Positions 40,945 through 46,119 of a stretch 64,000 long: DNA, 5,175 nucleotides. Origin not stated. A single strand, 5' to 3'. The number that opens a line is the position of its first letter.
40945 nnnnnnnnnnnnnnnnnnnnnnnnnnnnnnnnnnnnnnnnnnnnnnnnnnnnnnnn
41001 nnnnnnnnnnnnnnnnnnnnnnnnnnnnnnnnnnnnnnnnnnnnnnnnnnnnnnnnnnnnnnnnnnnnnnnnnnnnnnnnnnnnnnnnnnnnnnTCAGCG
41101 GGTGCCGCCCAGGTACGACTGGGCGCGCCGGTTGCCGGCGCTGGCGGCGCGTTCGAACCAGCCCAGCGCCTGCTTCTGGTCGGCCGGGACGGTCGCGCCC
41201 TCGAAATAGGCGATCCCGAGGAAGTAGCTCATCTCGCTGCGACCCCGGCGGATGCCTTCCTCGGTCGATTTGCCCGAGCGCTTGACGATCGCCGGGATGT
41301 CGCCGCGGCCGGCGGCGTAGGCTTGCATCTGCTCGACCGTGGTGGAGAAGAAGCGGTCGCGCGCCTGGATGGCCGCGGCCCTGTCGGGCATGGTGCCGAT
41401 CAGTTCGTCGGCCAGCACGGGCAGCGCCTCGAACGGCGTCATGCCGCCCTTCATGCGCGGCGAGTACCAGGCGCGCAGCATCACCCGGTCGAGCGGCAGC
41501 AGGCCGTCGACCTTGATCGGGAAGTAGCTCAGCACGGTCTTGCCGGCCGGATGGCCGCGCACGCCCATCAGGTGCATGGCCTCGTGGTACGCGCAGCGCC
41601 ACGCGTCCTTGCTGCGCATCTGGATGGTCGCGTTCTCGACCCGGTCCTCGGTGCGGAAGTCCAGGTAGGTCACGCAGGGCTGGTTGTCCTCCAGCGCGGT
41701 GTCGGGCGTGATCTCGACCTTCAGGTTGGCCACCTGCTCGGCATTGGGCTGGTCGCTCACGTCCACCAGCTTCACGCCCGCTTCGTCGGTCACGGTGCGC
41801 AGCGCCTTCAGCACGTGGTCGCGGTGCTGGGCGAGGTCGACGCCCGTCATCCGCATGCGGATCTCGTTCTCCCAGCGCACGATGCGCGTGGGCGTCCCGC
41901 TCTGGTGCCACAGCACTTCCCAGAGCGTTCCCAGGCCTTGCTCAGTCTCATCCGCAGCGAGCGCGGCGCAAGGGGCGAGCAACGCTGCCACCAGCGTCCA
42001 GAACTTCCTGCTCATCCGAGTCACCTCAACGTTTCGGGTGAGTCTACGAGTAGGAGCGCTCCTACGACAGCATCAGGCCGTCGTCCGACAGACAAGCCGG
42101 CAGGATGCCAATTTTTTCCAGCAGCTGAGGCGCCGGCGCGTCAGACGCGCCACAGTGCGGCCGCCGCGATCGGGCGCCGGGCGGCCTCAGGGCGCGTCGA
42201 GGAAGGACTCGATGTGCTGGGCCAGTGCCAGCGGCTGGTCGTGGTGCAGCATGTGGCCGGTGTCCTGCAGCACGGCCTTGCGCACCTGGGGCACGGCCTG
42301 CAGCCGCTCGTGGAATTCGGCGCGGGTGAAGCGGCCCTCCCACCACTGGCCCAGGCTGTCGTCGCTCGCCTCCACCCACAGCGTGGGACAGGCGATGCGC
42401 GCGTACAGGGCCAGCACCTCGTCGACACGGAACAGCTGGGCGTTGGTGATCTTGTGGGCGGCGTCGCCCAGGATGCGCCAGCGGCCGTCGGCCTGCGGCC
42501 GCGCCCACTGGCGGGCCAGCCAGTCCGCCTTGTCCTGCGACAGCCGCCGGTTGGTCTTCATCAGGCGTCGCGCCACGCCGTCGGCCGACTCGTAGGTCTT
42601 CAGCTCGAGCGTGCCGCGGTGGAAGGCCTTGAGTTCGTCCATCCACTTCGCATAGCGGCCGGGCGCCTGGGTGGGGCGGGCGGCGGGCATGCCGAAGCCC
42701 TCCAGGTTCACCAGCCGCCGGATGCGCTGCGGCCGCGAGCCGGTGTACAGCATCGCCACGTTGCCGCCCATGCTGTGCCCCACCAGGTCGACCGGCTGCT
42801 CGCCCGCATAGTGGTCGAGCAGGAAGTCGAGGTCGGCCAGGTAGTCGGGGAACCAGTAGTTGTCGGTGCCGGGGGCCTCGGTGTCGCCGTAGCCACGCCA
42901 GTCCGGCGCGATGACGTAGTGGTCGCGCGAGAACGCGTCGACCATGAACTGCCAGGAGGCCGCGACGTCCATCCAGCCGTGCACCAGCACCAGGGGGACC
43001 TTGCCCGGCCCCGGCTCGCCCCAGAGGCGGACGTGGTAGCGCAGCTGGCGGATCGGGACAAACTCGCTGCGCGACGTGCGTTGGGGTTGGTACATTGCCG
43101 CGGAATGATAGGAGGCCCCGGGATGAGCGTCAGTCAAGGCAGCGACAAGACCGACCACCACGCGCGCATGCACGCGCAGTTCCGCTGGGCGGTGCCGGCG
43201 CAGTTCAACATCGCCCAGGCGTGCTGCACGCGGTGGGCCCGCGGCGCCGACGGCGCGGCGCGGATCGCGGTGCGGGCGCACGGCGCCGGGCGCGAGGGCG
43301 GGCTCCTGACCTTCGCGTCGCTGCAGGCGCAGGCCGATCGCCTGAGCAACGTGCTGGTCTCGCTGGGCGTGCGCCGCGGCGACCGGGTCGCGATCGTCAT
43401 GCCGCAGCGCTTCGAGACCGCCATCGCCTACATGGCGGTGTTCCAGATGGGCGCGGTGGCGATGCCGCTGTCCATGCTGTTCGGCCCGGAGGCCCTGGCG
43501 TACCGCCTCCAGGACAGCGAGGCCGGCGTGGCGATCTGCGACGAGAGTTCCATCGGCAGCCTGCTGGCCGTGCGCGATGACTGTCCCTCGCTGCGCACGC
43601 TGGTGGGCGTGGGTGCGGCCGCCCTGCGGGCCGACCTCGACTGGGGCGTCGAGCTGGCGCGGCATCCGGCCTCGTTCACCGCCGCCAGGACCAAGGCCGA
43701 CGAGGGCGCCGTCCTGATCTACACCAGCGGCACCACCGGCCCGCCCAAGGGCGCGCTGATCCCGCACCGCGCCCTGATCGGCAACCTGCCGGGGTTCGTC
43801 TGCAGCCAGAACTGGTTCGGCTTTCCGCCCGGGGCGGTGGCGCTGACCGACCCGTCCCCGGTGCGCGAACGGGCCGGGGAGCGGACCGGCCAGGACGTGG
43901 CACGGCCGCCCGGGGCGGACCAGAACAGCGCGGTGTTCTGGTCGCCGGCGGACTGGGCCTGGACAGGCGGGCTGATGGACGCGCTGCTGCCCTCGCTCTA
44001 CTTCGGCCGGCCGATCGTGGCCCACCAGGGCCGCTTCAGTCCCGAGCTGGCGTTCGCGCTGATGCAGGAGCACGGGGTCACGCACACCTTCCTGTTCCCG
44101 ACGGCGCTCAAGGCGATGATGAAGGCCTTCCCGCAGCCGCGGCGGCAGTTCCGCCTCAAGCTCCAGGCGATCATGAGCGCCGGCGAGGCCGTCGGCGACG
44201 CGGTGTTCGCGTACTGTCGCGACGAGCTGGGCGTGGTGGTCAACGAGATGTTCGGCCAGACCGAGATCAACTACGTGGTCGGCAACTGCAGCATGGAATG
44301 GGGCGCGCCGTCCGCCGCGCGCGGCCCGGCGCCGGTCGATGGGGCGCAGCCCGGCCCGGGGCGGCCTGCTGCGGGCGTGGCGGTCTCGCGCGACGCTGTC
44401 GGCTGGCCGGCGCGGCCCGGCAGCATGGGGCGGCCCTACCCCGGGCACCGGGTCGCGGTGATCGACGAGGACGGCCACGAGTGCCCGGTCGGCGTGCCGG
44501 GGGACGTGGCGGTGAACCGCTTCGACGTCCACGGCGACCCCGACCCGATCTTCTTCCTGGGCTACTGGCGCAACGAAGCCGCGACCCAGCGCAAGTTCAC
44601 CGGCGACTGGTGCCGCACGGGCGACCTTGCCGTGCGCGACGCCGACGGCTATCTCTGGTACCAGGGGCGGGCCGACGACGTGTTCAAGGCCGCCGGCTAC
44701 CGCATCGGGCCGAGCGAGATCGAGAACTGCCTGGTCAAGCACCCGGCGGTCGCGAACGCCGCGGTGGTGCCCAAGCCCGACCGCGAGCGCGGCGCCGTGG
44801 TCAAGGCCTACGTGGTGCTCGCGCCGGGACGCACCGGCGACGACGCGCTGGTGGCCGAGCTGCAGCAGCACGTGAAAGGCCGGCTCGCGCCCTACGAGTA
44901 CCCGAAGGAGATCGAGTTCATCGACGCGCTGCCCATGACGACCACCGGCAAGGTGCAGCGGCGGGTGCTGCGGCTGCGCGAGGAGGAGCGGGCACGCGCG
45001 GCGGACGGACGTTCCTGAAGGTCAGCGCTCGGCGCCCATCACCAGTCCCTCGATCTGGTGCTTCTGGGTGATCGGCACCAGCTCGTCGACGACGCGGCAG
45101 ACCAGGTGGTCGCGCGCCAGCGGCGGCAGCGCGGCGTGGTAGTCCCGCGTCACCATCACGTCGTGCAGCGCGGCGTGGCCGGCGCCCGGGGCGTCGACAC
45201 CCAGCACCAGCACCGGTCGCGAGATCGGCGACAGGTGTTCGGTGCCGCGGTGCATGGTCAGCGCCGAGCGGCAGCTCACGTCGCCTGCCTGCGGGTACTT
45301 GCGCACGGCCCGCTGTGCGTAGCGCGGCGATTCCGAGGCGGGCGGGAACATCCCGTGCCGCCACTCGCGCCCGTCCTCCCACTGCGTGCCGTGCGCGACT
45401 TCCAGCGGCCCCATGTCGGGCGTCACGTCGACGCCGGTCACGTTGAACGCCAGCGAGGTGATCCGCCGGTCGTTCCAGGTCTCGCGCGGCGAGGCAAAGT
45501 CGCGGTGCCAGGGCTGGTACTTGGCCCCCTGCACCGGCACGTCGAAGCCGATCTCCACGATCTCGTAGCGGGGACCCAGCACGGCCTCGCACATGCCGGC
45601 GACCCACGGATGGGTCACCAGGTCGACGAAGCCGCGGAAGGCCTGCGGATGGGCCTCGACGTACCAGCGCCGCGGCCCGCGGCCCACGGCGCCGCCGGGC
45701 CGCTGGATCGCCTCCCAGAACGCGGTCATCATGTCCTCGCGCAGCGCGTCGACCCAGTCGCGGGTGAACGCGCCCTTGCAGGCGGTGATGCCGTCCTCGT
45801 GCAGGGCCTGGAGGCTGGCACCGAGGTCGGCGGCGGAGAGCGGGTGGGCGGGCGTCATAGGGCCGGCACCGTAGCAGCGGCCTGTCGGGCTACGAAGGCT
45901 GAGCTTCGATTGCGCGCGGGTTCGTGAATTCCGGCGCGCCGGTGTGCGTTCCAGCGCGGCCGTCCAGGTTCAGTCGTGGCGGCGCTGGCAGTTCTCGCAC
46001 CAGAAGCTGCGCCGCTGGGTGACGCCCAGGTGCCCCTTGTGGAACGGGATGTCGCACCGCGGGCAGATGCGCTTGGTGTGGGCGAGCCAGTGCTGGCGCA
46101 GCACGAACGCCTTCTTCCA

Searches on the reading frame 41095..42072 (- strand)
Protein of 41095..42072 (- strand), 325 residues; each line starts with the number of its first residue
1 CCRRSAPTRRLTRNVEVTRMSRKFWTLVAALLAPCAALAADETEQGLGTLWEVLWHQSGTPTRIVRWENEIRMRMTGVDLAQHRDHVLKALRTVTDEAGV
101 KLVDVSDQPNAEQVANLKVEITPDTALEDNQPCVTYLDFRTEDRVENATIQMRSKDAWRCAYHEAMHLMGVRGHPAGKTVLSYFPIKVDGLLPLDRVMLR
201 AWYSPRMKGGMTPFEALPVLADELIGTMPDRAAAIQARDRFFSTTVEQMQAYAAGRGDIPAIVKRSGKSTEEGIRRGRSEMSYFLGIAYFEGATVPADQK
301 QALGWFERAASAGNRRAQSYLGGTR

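Call 30: search_protein_families(library=pfam, proteins=[window:41095-42072:-], max_evalue=0.001)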
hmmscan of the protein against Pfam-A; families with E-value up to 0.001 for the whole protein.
window:41095-42072:- (325 aa): 2 families
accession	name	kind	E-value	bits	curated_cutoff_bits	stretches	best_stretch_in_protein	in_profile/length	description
PF11150.13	DUF2927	-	1.3e-10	42.2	26.2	1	60-137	22-95/206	Protein of unknown function (DUF2927)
PF08238.18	Sel1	-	5e-08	33.6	30.7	1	283-314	5-36/36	Sel1 repeat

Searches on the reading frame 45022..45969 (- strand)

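Call 71: search_protein_families(library=pfam, proteins=[window:45022-45969:-], max_evalue=0.0001)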
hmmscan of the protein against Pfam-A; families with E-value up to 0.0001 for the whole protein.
window:45022-45969:- (315 aa): 1 family
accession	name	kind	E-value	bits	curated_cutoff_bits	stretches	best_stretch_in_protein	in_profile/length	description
PF05721.19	PhyH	-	1.3e-09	39.1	22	1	57-252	2-212/213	Phytanoyl-CoA dioxygenase (PhyH)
